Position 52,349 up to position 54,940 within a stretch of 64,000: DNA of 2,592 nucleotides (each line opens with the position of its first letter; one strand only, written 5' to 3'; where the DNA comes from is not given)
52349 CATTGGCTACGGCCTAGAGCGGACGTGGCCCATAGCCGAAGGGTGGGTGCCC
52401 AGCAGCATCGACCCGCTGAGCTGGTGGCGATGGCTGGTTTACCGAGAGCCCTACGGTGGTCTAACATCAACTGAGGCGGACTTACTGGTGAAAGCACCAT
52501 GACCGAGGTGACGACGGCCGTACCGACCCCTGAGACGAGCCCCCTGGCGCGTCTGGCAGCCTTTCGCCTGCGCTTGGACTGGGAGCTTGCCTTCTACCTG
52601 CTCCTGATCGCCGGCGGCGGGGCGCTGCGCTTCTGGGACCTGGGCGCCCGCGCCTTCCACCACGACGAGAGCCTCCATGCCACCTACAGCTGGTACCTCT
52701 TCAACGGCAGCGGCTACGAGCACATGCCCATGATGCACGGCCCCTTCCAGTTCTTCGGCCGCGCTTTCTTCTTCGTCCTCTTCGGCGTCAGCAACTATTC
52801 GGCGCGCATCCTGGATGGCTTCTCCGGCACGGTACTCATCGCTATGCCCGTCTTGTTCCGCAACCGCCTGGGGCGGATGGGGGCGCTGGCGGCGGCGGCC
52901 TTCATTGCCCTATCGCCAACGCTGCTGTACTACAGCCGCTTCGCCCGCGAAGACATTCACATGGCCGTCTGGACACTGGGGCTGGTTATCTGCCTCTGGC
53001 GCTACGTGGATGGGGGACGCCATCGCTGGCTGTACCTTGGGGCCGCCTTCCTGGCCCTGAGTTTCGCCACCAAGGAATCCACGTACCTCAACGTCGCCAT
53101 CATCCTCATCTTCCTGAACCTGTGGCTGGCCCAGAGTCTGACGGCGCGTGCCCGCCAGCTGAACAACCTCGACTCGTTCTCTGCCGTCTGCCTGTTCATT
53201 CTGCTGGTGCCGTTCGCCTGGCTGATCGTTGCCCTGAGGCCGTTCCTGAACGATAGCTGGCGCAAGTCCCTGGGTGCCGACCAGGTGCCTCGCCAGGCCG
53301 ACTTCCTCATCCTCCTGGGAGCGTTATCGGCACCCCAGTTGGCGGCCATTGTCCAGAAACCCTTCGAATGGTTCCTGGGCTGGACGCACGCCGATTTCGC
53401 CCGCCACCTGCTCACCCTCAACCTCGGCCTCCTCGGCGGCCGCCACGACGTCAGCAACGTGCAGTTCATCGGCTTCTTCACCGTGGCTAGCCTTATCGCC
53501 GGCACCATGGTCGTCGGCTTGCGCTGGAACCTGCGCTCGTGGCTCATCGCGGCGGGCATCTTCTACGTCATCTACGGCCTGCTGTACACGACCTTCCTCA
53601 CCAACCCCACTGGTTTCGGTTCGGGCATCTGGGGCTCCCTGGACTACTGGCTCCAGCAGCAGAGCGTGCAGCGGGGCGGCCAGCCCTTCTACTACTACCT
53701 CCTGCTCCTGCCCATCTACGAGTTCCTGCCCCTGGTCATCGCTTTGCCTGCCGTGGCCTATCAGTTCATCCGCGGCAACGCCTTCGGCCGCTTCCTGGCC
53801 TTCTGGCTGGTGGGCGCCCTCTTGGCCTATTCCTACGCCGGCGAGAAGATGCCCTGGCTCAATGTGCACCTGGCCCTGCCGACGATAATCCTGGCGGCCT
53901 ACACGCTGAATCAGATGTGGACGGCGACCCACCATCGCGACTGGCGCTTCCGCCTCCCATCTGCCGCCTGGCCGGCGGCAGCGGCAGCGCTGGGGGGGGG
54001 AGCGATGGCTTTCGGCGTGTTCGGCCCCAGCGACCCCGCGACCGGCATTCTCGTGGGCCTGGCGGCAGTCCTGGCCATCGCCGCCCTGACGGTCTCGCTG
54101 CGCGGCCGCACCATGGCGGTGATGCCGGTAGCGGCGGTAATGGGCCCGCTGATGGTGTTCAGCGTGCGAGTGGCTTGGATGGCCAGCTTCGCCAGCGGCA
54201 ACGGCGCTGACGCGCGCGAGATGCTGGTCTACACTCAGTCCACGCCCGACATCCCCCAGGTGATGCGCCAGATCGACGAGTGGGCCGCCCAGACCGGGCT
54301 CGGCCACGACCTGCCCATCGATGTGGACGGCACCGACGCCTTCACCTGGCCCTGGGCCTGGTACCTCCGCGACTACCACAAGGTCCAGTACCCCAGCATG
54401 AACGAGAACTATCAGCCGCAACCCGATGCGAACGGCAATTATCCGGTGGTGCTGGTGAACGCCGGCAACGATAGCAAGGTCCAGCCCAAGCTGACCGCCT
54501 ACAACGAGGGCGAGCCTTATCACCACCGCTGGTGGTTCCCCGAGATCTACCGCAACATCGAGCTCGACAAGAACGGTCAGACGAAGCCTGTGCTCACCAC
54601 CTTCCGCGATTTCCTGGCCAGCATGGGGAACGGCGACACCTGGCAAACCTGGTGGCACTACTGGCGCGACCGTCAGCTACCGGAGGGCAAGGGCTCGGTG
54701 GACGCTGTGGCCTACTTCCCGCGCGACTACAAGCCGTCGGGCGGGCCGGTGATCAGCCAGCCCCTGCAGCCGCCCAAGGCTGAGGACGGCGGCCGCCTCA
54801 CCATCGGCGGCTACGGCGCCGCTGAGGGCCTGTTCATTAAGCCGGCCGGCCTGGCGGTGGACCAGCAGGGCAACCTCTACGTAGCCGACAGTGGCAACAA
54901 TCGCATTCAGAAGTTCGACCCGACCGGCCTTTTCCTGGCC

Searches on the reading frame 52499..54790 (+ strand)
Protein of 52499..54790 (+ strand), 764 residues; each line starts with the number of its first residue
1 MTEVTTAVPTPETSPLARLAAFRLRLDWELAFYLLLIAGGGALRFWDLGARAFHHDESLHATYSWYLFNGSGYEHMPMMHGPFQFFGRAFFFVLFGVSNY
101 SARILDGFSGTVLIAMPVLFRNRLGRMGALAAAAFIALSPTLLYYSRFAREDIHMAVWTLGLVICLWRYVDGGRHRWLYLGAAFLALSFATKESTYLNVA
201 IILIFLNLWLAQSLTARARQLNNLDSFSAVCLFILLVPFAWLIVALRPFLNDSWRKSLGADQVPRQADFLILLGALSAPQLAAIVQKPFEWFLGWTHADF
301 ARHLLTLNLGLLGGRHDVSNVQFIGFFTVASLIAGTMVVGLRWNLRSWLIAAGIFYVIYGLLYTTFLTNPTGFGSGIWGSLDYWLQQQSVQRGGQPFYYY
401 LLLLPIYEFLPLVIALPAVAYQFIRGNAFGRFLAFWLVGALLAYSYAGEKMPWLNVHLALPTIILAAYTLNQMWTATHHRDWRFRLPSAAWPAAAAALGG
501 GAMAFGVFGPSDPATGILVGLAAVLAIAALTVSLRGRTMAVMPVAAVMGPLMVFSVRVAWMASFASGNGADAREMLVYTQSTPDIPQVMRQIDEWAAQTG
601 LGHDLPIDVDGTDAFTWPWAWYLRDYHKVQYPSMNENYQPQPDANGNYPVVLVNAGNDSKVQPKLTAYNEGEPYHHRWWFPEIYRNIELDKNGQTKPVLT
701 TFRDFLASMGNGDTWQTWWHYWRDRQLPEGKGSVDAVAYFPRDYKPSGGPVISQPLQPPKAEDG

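Call 32: search_solved_structures(query=window:52499-54790:+, max_evalue=10)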
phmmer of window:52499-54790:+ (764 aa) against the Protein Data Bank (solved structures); distinct sequences matched with E-value up to 10: 0.

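Call 35: predict_structure(alignment_id=A2)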
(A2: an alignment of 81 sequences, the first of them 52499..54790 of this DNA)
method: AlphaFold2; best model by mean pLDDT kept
length: 764 residues; sequences in the alignment: 81
mean_pLDDT: 83.7   pTM: 0.86
mean pLDDT of the five models: 83.7, 81.4, 81.1, 80.1, 79.5
residues with pLDDT >= 90: 374; 70-90: 267; 50-70: 71; < 50: 52
segments of 3 or more residues with pLDDT < 50: 1-9, 22-25, 305-309, 311-318, 567-572, 747-764
pLDDT, mean of each block of 10 residues (from residue 1): 39 55 63 94 90 83 91 76 92 95 96 96 94 96 90 96 98 97 97 93 98 96 96 97 94 93 95 96 85 74 51 47 80 94 97 97 87 81 79 71 86 94 96 98 82 91 97 80 59 84 82 83 86 76 84 87 63 55 80 89 95 84 93 93 92 93 93 77 70 83 82 81 75 85 61 35 31
secondary structure, 60 per line:
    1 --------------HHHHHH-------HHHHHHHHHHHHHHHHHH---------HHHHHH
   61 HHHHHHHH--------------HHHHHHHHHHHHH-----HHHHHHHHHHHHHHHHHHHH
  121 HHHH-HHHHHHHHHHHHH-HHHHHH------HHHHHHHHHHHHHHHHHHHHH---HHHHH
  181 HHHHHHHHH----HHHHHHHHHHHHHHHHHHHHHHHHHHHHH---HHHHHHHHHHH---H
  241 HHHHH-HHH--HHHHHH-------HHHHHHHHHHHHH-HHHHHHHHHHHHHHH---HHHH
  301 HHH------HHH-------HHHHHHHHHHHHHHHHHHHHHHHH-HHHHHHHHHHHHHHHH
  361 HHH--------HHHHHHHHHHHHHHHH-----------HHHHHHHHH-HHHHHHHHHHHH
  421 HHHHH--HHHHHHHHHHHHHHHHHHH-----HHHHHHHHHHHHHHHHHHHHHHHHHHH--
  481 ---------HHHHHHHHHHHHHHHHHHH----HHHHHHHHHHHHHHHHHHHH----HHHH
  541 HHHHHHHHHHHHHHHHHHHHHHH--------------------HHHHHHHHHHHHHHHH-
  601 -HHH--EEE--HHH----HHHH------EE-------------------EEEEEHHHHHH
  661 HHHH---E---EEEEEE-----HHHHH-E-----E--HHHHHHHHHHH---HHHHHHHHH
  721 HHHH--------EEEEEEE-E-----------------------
elements in order (helices of 4 or more, strands of 3 or more residues): H15-20 H28-45 H55-68 H83-95 H101-124 H126-138 H140-145 H152-172 H176-189 H194-222 H226-236 H240-245 H252-257 H265-277 H279-293 H297-303 H320-343 H345-363 H372-387 H399-407 H409-425 H428-446 H452-478 H490-508 H513-532 H537-563 H584-599 E607-609 H619-622 E650-654 H655-664 E672-677 H683-687 H698-708 H712-724 E733-739

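Call 37: fold_search(model_id=the predicted structure, library=pdb)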
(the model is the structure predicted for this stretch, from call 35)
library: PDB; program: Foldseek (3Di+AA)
matches with E <= 10: 294; with E <= 0.001: 19
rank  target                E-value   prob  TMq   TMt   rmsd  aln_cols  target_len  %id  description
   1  5f15                  3.0e-08  1.00  0.44  0.60   8.3       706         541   14  Crystal Structure of ArnT from Cupriavidus metallidurans bound to Undecaprenyl phosphate (released 2016-02-17)
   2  5ezm                  3.6e-07  1.00  0.39  0.54  10.0       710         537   13  Crystal Structure of ArnT from Cupriavidus metallidurans in the apo state (released 2016-02-17)
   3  3waj                  7.0e-07  1.00  0.35  0.34  16.1       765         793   12  Crystal structure of the Archaeoglobus fulgidus oligosaccharyltransferase (O29867_ARCFU) complex with Zn and sulfate (released 2013-10-30)
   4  8b6l_I                1.8e-06  1.00  0.34  0.37  16.6       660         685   12  Subtomogram average of the human Sec61-TRAP-OSTA-translocon (released 2022-12-07)
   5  9n9j_I                1.9e-06  1.00  0.39  0.42  13.6       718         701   12  Structure of a GRP94 folding intermediate engaged with a CCDC134- and FKBP11-bound secretory translocon (released 2025-11-19)
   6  8pn9_A                4.1e-06  1.00  0.37  0.42  15.8       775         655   11  Structure of human oligosaccharyltransferase OST-A complex bound to NGI-1 (released 2024-05-08)
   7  6s7t_A                9.6e-06  1.00  0.38  0.41  14.9       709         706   11  Cryo-EM structure of human oligosaccharyltransferase complex OST-B (released 2019-12-18)
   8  8agc_A                2.6e-05  1.00  0.38  0.41  15.1       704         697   13  Structure of yeast oligosaccharylransferase complex with lipid-linked oligosaccharide and non-acceptor peptide bound (released 2022-12-07)
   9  9s6u_A                3.2e-05  1.00  0.36  0.48  14.0       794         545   10  Ternary cryo-EM structure of human ALG9 with Dol25-PP-GlcNAc2Man8, Dol25-P-Man and Fab (released 2026-03-18)
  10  6s7o_A                3.2e-05  1.00  0.34  0.39  15.3       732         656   11  Cryo-EM structure of human oligosaccharyltransferase complex OST-A (released 2019-12-18)
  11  8agb_A                7.2e-05  1.00  0.40  0.46  12.8       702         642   11  Structure of yeast oligosaccharylransferase complex with lipid-linked oligosaccharide bound (released 2022-12-07)
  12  9i5k_A                9.2e-05  1.00  0.22  0.33  23.9       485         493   12  Structure of the Chaetomium thermophilum Pmt4 homodimer (C2 symmetry) (released 2025-12-24)
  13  6c26_A                1.1e-04  1.00  0.38  0.43  17.6       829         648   10  The Cryo-EM structure of a eukaryotic oligosaccharyl transferase complex (released 2018-01-31)
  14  7oci_F                1.3e-04  1.00  0.36  0.42  14.8       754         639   11  Cryo-EM structure of yeast Ost6p containing oligosaccharyltransferase complex (released 2022-02-16)
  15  8age_A                1.4e-04  1.00  0.36  0.42  12.6       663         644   11  Structure of yeast oligosaccharylransferase complex with acceptor peptide bound (released 2022-12-07)
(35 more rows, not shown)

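Call 58: search_protein_representatives(protein=window:52499-54790:+)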
Query: 764 residues. Proteins with E-value up to 0.001 (for the whole library): 4796; up to 1e-10: 2751; up to 1e-30: 910. The best 150 are listed.
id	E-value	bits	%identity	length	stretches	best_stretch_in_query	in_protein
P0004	0.0e+00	1368.2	78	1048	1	4-764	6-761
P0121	5.2e-194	663.2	51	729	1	7-746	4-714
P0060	2.0e-176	605.0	49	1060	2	37-447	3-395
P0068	2.2e-176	604.9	47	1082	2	6-543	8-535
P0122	8.7e-176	602.9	46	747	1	7-749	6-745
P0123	3.4e-172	591.0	46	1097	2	27-462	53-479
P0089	5.5e-160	550.6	47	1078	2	19-464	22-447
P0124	1.1e-157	543.1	45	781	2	8-446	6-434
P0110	4.2e-154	531.2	46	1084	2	14-444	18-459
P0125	1.5e-151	522.8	42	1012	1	21-750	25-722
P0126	9.1e-151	520.2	47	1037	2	264-759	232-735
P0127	1.1e-150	519.9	48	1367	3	24-215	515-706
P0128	1.2e-150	519.8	55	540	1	12-537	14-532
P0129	1.5e-149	516.1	48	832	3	18-237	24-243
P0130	5.9e-149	514.2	45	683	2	30-504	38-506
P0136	4.8e-137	474.8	41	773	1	7-760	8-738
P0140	1.1e-134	467.0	43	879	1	8-685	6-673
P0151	3.6e-128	445.4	42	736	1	19-742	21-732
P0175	6.2e-107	375.2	37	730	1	21-744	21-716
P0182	4.3e-104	365.8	36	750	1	25-707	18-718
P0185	1.7e-103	363.8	43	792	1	6-620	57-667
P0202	9.6e-98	344.8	36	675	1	54-710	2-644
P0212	1.8e-93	330.7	34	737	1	29-709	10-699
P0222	2.9e-91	323.4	34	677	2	310-743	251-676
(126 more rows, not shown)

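Call 61: search_protein_families(library=pfam, proteins=[P0140, P0185, P0127, P0121, P0122], max_evalue=0.001)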
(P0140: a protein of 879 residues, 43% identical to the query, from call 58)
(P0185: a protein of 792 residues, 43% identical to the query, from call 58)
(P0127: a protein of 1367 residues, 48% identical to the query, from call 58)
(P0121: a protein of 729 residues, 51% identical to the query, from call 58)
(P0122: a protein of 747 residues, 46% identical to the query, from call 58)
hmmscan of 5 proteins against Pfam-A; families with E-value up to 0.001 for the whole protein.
P0140 (879 aa): 2 families
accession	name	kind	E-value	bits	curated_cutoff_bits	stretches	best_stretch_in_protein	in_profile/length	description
PF13231.12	PMT_2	-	8.1e-09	36.3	26.1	1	77-203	2-129/160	Dolichyl-phosphate-mannose-protein mannosyltransferase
PF02366.24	PMT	-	2e-07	31.3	22.7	1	82-212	67-205/245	Dolichyl-phosphate-mannose-protein mannosyltransferase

P0185 (792 aa): 1 family
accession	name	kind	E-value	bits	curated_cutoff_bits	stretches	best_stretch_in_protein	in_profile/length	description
PF13231.12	PMT_2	-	3.5e-11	44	26.1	1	129-258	2-132/160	Dolichyl-phosphate-mannose-protein mannosyltransferase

P0127 (1367 aa): 3 families
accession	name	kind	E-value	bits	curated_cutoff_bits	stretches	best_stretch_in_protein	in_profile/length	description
PF14378.12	PAP2_3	-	3.7e-25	89.3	27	1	249-430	5-190/190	PAP2 superfamily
PF13231.12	PMT_2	-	6e-08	33.5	26.1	1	571-697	2-129/160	Dolichyl-phosphate-mannose-protein mannosyltransferase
PF01569.27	PAP2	-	1.8e-05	24.9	27.2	1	352-430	28-120/130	PAP2 superfamily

P0121 (729 aa): 1 family
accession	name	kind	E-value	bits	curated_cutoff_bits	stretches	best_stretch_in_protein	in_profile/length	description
PF13231.12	PMT_2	-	1.1e-12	48.8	26.1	1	77-214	2-136/160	Dolichyl-phosphate-mannose-protein mannosyltransferase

P0122 (747 aa): 2 families
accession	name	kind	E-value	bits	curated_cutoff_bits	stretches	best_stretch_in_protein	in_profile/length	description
PF02366.24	PMT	-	3.8e-09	36.9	22.7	1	59-244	45-235/245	Dolichyl-phosphate-mannose-protein mannosyltransferase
PF13231.12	PMT_2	-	3.9e-06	27.6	26.1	1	79-206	2-129/160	Dolichyl-phosphate-mannose-protein mannosyltransferase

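Call 64: list_cluster_members(proteins=[P0121, P0122, P0136, P0151, P0175, P0182, P0212, P0222, P0202, P0127])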
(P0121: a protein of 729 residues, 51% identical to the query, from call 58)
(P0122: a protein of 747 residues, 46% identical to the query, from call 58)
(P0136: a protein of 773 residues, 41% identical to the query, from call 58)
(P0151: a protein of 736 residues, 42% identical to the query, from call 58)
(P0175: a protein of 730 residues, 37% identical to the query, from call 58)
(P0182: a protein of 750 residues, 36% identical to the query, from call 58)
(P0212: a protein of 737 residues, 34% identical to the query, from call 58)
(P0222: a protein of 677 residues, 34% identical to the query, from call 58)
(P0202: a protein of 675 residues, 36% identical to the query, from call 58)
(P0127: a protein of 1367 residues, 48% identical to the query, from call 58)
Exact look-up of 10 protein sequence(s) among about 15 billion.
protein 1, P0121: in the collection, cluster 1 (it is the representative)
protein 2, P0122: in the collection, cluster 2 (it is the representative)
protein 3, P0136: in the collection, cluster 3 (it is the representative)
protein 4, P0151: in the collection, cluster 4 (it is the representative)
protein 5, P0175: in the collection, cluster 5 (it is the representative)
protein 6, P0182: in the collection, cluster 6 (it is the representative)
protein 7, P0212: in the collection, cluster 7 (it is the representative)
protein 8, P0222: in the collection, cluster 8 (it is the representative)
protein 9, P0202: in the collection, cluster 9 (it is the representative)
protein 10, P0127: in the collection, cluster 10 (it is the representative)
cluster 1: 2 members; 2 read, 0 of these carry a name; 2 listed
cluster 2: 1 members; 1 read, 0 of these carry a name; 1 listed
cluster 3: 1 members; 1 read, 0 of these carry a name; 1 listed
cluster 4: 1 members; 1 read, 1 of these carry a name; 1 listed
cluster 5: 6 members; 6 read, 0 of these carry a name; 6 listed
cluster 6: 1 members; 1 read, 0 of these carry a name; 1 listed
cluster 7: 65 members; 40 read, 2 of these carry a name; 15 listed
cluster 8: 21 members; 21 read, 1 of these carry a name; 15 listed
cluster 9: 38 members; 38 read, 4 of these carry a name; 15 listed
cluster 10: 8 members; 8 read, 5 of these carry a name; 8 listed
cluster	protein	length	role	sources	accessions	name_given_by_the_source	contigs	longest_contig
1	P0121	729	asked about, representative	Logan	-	-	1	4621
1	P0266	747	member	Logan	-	-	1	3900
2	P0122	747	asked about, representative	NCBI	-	-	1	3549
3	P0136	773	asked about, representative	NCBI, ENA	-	-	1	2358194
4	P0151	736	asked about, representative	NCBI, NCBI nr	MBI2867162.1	MAG: TIGR03663 family protein [Chloroflexi bacterium] | TIGR03663 family protein [Chloroflexota bacterium]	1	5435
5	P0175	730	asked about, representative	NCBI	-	-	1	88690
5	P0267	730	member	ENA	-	-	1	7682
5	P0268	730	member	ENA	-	-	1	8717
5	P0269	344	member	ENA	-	-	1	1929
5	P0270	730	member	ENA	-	-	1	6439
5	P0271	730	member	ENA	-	-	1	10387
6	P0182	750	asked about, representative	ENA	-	-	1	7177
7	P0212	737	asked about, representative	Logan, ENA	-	-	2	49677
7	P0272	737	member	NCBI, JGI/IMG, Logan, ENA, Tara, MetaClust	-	strand:+ start:26835 stop:29048 length:2214 start_codon:yes stop_codon:yes ... | TARA_034_DCM_0.22-1.6_scaffold188402_1_gene185940 COG4745 ""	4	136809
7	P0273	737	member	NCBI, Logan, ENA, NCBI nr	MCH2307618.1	MAG: TIGR03663 family protein [SAR202 cluster bacterium] | TIGR03663 family protein [SAR202 cluster bacterium]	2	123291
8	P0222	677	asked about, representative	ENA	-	-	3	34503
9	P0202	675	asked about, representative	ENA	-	-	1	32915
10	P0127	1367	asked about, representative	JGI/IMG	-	uncharacterized protein (TIGR03663 family)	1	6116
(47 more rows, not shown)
